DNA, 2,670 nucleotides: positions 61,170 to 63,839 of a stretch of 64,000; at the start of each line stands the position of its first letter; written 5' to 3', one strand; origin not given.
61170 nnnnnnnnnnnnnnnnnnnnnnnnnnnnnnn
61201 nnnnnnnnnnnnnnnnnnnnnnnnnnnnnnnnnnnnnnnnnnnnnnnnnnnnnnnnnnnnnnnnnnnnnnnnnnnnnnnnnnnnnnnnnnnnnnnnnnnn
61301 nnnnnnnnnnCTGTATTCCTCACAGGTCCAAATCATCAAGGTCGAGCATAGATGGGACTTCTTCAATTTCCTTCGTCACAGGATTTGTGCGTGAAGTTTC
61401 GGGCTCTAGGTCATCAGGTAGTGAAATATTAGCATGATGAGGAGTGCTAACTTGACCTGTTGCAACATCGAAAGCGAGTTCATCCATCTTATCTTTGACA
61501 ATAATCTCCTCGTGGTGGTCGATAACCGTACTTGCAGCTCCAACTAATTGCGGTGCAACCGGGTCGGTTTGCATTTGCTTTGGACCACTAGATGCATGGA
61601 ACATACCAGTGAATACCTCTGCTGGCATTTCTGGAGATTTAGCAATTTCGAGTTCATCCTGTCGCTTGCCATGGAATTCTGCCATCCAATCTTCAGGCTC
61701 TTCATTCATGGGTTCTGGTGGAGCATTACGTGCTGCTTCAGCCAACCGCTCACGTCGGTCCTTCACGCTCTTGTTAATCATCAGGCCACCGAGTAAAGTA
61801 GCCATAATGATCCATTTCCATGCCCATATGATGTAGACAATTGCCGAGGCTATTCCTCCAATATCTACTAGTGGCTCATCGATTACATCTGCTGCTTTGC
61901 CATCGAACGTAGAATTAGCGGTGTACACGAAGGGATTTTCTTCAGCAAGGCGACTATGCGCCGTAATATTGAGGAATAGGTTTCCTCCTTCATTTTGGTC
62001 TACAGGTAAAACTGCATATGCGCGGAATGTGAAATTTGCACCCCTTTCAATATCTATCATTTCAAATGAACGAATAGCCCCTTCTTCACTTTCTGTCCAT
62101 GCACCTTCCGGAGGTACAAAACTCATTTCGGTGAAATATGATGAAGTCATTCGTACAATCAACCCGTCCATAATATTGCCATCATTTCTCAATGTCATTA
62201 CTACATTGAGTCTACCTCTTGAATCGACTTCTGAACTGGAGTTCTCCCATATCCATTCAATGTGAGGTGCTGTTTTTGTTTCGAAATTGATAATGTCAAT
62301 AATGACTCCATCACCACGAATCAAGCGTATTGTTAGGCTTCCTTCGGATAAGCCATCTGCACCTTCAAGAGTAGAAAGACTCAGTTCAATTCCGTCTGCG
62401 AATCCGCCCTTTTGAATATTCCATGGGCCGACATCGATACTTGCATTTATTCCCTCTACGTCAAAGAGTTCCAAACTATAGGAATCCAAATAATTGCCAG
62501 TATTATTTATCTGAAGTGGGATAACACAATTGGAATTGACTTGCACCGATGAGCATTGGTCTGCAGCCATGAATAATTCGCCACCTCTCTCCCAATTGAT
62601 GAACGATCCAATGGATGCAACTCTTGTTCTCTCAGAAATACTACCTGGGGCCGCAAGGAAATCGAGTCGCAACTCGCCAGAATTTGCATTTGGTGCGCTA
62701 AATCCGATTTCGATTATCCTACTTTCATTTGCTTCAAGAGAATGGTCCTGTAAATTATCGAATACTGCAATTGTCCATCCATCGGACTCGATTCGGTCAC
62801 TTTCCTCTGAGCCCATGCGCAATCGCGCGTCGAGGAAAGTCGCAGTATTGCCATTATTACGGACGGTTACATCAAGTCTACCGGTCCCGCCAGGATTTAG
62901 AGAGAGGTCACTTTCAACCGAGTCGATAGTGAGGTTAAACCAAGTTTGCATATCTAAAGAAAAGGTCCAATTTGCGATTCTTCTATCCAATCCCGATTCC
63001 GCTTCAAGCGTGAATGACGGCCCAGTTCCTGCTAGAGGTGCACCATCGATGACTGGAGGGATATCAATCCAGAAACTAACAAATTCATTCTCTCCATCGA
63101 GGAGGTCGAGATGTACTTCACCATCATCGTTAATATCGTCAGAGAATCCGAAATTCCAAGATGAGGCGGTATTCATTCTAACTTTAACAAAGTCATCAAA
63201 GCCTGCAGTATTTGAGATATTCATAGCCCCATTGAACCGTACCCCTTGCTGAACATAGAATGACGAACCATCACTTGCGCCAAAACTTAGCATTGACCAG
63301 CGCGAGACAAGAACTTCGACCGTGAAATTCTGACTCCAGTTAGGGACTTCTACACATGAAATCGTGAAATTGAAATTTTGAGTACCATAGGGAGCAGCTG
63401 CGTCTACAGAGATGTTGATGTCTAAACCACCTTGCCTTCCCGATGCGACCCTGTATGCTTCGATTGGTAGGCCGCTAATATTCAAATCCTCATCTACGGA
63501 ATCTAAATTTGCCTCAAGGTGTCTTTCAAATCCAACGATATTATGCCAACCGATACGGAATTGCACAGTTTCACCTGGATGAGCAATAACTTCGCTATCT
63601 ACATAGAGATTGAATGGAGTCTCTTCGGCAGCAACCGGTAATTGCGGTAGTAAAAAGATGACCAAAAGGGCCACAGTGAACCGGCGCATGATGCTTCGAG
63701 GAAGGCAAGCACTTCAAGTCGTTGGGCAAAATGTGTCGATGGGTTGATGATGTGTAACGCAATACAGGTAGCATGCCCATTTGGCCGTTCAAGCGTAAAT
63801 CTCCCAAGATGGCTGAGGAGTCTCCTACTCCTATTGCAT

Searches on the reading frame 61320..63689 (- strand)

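Call 66: search_protein_families(library=ncbifam, proteins=[window:61320-63689:-], max_evalue=0.01)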
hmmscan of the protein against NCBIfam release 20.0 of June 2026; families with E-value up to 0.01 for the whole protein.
window:61320-63689:- (789 aa): 1 family
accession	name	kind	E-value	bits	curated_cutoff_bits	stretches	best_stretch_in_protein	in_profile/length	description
NF041740.1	choice_anch_T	equivalog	2.1e-09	36.9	70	1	242-334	135-221/259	choice-of-anchor T family protein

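Call 77: search_protein_families(library=pfam, proteins=[window:61320-63689:-], max_evalue=0.001)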
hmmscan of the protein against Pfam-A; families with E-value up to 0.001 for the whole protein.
window:61320-63689:- (789 aa): 0 families
